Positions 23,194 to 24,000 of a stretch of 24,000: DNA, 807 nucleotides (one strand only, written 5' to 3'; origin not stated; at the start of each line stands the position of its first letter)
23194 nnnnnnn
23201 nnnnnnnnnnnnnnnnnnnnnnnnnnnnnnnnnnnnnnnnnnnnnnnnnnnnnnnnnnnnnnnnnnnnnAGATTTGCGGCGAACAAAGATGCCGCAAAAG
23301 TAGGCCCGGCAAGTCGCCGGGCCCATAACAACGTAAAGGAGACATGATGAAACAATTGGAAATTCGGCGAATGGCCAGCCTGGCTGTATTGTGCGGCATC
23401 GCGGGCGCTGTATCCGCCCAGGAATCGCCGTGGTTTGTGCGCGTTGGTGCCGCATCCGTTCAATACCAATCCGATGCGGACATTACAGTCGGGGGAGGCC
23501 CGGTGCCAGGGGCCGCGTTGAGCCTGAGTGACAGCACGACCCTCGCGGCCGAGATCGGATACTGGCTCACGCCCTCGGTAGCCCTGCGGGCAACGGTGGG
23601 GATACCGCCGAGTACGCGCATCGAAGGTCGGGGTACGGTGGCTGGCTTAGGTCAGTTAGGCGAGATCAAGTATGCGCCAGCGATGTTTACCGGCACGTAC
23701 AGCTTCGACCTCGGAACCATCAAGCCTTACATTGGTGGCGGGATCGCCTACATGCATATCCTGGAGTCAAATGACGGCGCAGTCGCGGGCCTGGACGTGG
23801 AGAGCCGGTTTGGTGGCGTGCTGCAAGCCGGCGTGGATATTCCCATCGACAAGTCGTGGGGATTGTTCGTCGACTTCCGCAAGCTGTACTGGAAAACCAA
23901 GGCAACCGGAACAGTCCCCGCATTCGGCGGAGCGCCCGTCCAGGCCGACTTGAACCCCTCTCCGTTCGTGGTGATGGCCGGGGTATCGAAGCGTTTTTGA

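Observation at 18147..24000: An alkHJKL-like module without alkB/F/G, divergently paired with the CuMMO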

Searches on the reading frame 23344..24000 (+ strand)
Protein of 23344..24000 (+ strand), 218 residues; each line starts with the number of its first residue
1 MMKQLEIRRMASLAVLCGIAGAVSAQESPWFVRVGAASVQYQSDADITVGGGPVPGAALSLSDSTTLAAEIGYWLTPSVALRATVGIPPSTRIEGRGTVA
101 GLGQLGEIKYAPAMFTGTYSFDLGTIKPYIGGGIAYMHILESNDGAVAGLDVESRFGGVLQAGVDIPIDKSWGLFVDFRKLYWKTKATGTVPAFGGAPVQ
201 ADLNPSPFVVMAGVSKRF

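Call 3: search_protein_families(library=pfam, proteins=[window:23344-24000:+])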
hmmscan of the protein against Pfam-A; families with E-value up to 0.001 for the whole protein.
window:23344-24000:+ (218 aa): 2 families
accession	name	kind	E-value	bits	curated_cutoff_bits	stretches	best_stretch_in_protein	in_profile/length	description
PF03922.20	OmpW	-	9.3e-22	78.3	24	1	30-218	5-195/195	OmpW family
PF13505.12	OMP_b-brl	-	9.7e-09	36.1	28.7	1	12-205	3-164/175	Outer membrane protein beta-barrel domain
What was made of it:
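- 23344..24000 (+): OmpW-family outer-membrane barrel, AlkL-like in the broad sense. PF03922 (call 3).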

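Call 4: search_protein_families(library=ncbifam, proteins=[window:23344-24000:+])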
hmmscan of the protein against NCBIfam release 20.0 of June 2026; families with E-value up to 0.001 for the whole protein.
window:23344-24000:+ (218 aa): 1 family
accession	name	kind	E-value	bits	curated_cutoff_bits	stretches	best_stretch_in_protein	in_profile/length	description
NF008202.0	PRK10959.1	equivalog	1.7e-13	50.3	287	1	2-218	1-212/212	outer membrane protein OmpW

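Call 5: find_encoding_contigs(protein=window:23344-23997:+, flank=10000, max_places=6)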
Protein window:23344-23997:+ (218 aa): no gene with exactly this product is on record in the collection.

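Call 6: search_solved_structures(query=window:23344-23997:+, max_evalue=0.01, show_alignments=2)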
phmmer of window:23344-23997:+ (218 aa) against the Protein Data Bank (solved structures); distinct sequences matched with E-value up to 0.01: 7.
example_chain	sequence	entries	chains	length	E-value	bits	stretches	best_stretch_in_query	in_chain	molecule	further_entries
6qam_A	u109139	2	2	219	2.9e-28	102.2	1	30-216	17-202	Outer membrane protein AlkL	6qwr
2mhl_A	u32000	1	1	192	3.4e-07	33.3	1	29-217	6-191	Outer membrane protein W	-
2f1t_A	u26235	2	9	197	4e-07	33.1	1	29-217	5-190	Outer membrane protein W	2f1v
8qxp_A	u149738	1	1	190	2.1e-06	30.7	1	29-212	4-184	OmpW protein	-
2n6p_A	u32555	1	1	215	0.0013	21.6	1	30-217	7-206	Outer membrane protein OprG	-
2x27_X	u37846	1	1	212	0.0042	19.9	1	30-217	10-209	OUTER MEMBRANE PROTEIN OPRG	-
2n6l_A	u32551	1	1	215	0.0048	19.7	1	30-217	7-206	Outer membrane protein OprG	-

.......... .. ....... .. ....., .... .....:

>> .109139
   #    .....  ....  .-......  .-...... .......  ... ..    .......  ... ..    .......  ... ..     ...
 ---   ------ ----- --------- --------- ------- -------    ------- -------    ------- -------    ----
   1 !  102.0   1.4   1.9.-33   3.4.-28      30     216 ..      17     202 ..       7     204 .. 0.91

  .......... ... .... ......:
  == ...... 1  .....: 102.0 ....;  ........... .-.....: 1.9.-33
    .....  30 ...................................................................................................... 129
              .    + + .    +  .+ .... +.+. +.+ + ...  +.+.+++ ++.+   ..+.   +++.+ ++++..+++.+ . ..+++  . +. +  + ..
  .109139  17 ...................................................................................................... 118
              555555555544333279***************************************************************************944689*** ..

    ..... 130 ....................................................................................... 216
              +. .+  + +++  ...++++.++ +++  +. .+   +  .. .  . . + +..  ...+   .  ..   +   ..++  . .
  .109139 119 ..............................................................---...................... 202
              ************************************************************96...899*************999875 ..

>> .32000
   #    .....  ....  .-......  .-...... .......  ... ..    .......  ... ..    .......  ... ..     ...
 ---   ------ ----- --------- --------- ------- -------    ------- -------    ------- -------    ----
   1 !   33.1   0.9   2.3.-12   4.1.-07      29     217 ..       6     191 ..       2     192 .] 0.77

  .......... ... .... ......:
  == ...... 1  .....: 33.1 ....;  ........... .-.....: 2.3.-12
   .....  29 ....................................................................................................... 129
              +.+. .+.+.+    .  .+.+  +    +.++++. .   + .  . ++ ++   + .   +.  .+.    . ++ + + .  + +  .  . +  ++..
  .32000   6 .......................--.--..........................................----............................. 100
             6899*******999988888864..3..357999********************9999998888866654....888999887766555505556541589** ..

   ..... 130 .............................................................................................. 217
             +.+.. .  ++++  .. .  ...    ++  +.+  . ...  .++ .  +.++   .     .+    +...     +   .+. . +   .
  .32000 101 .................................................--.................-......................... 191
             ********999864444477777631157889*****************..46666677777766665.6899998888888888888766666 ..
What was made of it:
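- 23344..24000 (+): PDB AlkL 6qam E 2.9e-28, against OmpW E 3e-7 (call 6).
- On AlkL-type alkane porin (OmpW family): PDB search: AlkL 102 bits, OmpW 33 bits, OprG about 21 bits (call 6).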

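Call 7: search_dna_similar(query=window:23344-23997:+, collection=plasmids, mode=protein, max_rows=25)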
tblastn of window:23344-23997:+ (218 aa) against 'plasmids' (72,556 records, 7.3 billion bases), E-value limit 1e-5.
Records with a match: 136; places in all: 140; records where one place covers at least 80% of the query: 112.
Best place of each record, by identity: <60% 136.
By first word of the organism name: Sinorhizobium 14; Rhizobium 14; Azospirillum 12; Pseudomonas 11; Escherichia 10; Ensifer 9; Mycetohabitans 9; Paraburkholderia 9; Mesorhizobium 7; Vibrio 6; and 23 more.
By predicted mobility (MOB-suite, as given by PLSDB): non-mobilizable 70; conjugative 52; mobilizable 14.
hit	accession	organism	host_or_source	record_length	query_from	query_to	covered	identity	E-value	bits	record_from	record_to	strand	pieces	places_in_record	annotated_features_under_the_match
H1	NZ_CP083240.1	Ancylobacter polymorphus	activated sludge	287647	1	218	100%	39.5%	4e-40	152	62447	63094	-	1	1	OmpW family outer membrane protein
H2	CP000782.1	Xanthobacter autotrophicus Py2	-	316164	25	218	89%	43.6%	9e-45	166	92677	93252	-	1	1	OmpW family protein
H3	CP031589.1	Marinibacterium anthonyi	Isolate culture,marine surface water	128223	24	218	89%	41.9%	3e-39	149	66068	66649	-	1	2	ompW_2: Outer membrane protein W precursor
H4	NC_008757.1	Polaromonas naphthalenivorans CJ2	-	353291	20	218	91%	40.5%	3e-37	144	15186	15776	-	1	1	OmpW family outer membrane protein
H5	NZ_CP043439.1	Cupriavidus campinensis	cell culture,soil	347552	6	218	98%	37.5%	1e-31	162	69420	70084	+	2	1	OmpW family outer membrane protein | hypothetical protein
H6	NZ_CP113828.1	Pandoraea sp. XJJ-1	pure culture,soil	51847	22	218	90%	38.4%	4e-35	138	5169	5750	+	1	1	OmpW family outer membrane protein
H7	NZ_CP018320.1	Pseudomonas frederiksbergensis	arsenic-contaminated soil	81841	2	218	100%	34.7%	8e-36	140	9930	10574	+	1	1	OmpW family outer membrane protein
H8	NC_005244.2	Pseudomonas putida ND6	industrial wastewater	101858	2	218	100%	34.7%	8e-36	140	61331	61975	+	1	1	OmpW family outer membrane protein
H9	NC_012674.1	Pseudomonas fluorescens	-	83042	2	218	100%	34.7%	2e-35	139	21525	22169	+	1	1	OmpW family outer membrane protein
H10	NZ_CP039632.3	Pseudomonas veronii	Bacterial culture,sediment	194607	2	218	100%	34.7%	2e-35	139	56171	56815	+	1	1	OmpW family outer membrane protein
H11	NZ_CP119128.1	Sphingobium sp. WTD-1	Bacteria,activated sludge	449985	2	218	100%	34.3%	2e-30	124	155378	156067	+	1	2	OmpW family outer membrane protein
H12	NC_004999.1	Pseudomonas putida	-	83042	2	218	100%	34.2%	5e-35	137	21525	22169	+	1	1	OmpW family outer membrane protein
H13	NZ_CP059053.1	Pseudomonas putida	soil,coke and gas plant treatment ...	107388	2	218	100%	34.2%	5e-35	137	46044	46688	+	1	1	OmpW family outer membrane protein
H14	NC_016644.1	Pseudomonas sp. MC1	waste water treatment facility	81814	1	218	100%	32.9%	1e-33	134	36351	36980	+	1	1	OmpW family outer membrane protein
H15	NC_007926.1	Pseudomonas putida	-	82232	1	218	100%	32.9%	1e-33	134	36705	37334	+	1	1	OmpW family outer membrane protein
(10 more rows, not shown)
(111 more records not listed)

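Call 55: get_annotated_region(hit=H2, flank=6000)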
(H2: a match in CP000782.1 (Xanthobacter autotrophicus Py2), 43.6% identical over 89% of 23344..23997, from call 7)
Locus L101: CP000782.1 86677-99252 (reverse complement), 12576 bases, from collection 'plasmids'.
description: Xanthobacter autotrophicus Py2 plasmid pXAUT01, complete sequence
organism: Xanthobacter autotrophicus Py2 (NCBI taxid 78245)
taxonomy: Bacteria; Pseudomonadota; Alphaproteobacteria; Hyphomicrobiales; Xanthobacteraceae; Xanthobacter; Xanthobacter autotrophicus; Xanthobacter autotrophicus Py2
host: -; source: -; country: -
typing (MOB-suite, as given by PLSDB): conjugative; replicon rep_cluster_649; relaxase MOBQ; mating-pair formation MPF_T
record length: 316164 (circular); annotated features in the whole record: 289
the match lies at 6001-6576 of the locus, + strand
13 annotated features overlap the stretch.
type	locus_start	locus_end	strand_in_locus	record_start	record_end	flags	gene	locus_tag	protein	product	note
CDS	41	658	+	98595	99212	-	-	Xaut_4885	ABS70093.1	hypothetical protein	-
CDS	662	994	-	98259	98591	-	-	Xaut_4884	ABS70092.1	Ni Fe-hydrogenase III large subunit-like protein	-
CDS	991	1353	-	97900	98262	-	-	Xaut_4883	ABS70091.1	NADH-ubiquinone/plastoquinone oxidoreductase chain 3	-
CDS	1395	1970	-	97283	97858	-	-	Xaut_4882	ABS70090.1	Rhodanese domain protein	-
CDS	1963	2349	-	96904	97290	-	-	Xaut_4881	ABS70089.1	protein of unknown function DUF302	-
CDS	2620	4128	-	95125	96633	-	-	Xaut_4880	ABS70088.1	Bilirubin oxidase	-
CDS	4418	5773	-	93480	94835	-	-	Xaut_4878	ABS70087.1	transposase IS4 family protein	-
CDS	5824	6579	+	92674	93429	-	-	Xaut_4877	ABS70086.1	OmpW family protein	-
CDS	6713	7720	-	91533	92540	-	-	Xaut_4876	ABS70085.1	transcriptional regulator, LysR family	-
CDS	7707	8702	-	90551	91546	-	-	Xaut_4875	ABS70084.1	1-aminocyclopropane-1-carboxylate deaminase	-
CDS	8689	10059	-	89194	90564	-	-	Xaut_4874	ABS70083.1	fumarate lyase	-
CDS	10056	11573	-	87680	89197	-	-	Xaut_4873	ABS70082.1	Argininosuccinate lyase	-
CDS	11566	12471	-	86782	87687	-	-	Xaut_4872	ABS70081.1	Phosphosulfolactate synthase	-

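Call 56: get_annotated_region(hit=H4, flank=6000)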
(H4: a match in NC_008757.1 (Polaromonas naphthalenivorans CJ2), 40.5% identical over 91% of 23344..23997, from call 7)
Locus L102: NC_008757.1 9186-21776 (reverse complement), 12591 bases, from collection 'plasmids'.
description: Polaromonas naphthalenivorans CJ2 plasmid pPNAP01, complete sequence
organism: Polaromonas naphthalenivorans CJ2 (NCBI taxid 365044)
taxonomy: Bacteria; Pseudomonadota; Betaproteobacteria; Burkholderiales; Comamonadaceae; Polaromonas; Polaromonas naphthalenivorans; Polaromonas naphthalenivorans CJ2
host: -; source: -; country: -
typing (MOB-suite, as given by PLSDB): conjugative; replicon IncP; relaxase MOBH; mating-pair formation MPF_T
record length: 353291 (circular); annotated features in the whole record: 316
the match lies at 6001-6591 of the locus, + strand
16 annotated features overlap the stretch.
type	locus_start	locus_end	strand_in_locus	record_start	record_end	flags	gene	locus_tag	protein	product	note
CDS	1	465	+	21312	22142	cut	bphB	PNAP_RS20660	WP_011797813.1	cis-2,3-dihydrobiphenyl-2,3-diol dehydrogenase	-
CDS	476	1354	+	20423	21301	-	bphC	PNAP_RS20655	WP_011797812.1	biphenyl-2,3-diol 1,2-dioxygenase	-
CDS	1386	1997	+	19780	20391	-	gstA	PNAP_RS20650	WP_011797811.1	glutathione transferase GstA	GO:0006749 - glutathione metabolic process [Evidence IEA]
CDS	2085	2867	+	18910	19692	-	dmpE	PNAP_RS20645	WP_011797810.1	2-oxopent-4-enoate hydratase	-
CDS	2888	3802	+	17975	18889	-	bphJ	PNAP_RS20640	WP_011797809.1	acetaldehyde dehydrogenase BphJ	-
CDS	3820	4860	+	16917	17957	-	bphI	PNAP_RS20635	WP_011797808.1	4-hydroxy-2-oxovalerate aldolase BphI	-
CDS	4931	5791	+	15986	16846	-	bphD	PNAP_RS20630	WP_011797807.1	2-hydroxy-6-oxo-6-phenylhexa-2,4-dienoate hydrolase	-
CDS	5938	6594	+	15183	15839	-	-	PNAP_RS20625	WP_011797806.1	OmpW family outer membrane protein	-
CDS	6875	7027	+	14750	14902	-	-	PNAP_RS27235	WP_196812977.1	hypothetical protein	-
CDS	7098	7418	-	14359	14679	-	-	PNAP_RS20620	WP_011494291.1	addiction module antidote protein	-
CDS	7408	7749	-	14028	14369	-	-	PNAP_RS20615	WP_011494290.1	type II toxin-antitoxin system RelE/ParE family toxin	GO:0008219 - cell death [Evidence IEA]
CDS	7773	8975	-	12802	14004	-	-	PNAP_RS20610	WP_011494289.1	site-specific integrase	-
CDS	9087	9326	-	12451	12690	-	-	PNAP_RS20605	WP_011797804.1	DUF1294 domain-containing protein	-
CDS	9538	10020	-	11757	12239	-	-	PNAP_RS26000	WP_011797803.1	hypothetical protein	-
CDS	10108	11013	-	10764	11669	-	-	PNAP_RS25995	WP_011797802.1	hypothetical protein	-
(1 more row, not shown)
